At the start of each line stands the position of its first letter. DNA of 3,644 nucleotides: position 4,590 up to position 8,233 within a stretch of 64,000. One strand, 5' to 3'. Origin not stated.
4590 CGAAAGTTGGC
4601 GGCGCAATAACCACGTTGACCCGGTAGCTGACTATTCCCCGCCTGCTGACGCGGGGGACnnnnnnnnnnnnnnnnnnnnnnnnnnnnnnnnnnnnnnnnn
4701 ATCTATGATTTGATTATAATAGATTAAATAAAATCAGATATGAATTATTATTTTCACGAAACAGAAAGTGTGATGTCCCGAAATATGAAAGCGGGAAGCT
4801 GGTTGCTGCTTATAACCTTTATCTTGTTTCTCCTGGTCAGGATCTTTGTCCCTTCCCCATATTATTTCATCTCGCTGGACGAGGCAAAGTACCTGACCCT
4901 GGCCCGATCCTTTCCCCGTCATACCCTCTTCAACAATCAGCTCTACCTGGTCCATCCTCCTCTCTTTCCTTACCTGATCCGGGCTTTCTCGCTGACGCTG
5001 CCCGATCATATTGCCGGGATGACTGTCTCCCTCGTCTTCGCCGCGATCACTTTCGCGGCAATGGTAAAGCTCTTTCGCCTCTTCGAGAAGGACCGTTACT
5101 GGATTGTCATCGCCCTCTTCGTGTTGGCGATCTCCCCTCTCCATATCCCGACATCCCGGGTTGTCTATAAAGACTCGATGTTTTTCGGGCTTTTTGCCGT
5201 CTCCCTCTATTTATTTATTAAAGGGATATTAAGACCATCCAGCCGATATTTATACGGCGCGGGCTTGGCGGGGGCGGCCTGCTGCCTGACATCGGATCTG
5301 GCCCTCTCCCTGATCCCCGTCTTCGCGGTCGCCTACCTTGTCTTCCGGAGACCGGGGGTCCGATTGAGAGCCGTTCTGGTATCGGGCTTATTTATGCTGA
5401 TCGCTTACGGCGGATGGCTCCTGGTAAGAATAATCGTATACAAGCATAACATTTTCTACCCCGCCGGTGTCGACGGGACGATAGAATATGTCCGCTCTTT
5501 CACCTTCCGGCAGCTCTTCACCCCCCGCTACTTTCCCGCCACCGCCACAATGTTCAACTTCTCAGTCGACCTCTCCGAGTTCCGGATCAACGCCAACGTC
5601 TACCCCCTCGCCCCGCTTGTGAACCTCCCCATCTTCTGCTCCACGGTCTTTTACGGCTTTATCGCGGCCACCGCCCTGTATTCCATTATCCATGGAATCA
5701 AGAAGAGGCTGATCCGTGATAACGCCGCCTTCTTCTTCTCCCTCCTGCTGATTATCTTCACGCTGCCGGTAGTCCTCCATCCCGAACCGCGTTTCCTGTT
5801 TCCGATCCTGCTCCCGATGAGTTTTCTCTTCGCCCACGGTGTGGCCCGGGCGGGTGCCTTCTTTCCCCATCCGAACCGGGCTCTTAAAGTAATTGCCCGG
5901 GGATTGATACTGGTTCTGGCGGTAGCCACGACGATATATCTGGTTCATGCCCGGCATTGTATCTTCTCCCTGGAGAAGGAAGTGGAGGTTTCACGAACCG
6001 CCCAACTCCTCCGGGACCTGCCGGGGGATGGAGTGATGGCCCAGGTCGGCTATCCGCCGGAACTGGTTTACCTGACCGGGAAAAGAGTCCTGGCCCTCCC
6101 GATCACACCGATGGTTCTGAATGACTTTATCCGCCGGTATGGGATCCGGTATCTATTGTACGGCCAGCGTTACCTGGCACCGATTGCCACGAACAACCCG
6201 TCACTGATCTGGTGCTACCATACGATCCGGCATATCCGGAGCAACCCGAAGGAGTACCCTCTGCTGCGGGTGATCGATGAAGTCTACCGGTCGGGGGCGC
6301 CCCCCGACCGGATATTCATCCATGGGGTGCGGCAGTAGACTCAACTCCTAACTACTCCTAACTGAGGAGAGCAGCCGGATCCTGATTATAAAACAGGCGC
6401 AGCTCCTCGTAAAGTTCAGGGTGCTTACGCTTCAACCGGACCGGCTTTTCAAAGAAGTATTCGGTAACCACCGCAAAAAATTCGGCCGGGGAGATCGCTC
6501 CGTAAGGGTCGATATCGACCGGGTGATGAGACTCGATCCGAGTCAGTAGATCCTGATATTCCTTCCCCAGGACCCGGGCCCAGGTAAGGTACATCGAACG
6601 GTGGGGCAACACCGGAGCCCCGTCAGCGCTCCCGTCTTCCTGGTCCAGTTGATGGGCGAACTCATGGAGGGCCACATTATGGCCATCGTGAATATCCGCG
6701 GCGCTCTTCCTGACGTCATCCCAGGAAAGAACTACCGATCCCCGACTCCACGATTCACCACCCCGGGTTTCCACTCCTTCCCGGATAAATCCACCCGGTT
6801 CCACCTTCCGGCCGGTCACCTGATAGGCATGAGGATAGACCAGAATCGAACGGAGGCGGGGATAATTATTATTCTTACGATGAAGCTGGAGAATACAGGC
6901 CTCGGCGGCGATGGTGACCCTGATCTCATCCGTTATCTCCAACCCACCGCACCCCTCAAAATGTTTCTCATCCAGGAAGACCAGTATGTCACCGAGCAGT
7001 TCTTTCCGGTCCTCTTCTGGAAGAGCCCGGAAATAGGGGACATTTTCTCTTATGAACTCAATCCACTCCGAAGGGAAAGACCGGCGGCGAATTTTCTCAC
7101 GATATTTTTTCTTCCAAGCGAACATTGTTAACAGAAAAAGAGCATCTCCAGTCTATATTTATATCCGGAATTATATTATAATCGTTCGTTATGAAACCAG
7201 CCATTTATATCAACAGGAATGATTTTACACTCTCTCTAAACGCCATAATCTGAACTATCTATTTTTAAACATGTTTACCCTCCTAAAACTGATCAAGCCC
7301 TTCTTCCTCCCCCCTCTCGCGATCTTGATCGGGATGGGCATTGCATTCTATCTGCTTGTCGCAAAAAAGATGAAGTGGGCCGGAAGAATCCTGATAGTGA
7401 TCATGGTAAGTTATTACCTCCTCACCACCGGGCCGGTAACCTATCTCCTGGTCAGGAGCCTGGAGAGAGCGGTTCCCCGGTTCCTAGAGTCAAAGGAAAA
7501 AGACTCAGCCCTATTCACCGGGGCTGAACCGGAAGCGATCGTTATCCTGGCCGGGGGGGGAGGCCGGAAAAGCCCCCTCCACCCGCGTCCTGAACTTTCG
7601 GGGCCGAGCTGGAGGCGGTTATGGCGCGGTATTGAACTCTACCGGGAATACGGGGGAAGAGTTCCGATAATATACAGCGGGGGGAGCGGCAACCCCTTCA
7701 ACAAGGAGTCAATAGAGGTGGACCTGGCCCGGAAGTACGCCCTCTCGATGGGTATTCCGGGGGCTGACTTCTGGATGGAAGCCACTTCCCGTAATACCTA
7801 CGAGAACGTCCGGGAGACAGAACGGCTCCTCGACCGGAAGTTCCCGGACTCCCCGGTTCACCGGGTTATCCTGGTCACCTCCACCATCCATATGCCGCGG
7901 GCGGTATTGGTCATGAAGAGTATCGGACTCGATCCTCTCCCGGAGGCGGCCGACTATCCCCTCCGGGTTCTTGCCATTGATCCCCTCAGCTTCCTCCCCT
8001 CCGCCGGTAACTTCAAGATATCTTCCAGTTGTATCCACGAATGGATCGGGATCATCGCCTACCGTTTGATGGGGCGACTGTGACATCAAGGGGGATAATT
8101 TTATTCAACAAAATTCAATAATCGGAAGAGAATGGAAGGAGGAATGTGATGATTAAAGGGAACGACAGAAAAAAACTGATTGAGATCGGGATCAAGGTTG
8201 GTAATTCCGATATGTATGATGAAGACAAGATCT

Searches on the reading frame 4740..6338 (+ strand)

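Call 10: search_protein_families(library=pfam, proteins=[window:4740-6338:+])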
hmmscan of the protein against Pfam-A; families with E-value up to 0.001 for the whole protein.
window:4740-6338:+ (532 aa): 1 family
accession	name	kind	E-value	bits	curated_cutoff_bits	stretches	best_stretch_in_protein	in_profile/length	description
PF13231.12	PMT_2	-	5.4e-07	30.4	26.1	1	72-222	2-153/160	Dolichyl-phosphate-mannose-protein mannosyltransferase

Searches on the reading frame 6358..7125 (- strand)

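Call 10: search_protein_families(library=pfam, proteins=[window:6358-7125:-])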
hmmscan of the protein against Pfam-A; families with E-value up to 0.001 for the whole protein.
window:6358-7125:- (255 aa): 1 family
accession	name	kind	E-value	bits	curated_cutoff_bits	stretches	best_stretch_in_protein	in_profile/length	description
PF06167.18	Peptidase_M90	-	3.4e-88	295.8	26.2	1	6-246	3-242/243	Glucose-regulated metallo-peptidase M90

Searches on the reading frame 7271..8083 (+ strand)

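Call 10: search_protein_families(library=pfam, proteins=[window:7271-8083:+])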
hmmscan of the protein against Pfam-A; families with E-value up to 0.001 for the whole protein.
window:7271-8083:+ (270 aa): 1 family
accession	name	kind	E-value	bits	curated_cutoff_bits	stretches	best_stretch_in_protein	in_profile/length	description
PF02698.23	DUF218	-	1.2e-28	100.2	27.6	1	89-260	2-133/133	DUF218 domain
